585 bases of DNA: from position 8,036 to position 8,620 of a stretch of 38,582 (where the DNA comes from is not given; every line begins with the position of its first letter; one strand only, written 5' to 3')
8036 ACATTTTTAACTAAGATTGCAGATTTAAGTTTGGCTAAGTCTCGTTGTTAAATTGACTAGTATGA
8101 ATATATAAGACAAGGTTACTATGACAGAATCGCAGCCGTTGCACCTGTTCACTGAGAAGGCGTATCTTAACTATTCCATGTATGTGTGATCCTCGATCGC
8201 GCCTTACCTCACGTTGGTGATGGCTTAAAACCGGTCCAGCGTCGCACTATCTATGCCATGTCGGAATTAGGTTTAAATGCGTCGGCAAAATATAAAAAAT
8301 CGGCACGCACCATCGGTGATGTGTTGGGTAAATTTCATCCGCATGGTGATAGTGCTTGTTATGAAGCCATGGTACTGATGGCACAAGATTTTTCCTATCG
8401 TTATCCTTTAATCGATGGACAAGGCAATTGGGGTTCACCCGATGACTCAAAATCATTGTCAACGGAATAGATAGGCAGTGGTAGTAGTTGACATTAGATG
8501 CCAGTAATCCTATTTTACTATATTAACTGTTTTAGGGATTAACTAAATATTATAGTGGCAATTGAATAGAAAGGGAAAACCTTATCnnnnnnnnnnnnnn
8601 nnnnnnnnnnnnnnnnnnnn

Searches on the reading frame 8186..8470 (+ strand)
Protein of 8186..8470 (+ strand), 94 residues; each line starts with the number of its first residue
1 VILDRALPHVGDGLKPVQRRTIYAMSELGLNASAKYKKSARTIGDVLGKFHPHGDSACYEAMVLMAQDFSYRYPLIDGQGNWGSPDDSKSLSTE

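Call 6: search_protein_families(library=pfam, proteins=[window:8186-8470:+], max_evalue=0.01)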
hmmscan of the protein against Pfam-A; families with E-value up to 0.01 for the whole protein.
window:8186-8470:+ (94 aa): 1 family
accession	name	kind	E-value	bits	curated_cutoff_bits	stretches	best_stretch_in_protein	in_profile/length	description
PF00521.26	DNA_topoisoIV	-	1.2e-39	136.8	31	1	5-89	1-85/432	DNA gyrase/topoisomerase IV, subunit A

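Call 21: find_encoding_contigs(protein=window:8186-8470:+, flank=10000, max_places=8)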
Protein window:8186-8470:+ (94 aa): 4 contigs read that carry it; 3 places shown.
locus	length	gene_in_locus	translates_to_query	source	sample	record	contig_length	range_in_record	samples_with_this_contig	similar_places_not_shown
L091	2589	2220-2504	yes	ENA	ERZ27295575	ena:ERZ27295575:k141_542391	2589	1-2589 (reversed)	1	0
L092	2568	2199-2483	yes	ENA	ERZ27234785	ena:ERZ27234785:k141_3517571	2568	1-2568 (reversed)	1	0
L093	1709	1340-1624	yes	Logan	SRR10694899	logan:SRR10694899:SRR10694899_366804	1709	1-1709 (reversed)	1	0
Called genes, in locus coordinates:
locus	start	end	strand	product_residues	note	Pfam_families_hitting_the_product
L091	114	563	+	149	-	-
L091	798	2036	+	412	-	PF07690:MFS_1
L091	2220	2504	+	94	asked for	PF00521:DNA_topoisoIV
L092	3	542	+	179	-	?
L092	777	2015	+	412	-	PF07690:MFS_1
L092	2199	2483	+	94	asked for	PF00521:DNA_topoisoIV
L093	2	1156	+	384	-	?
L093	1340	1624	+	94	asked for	PF00521:DNA_topoisoIV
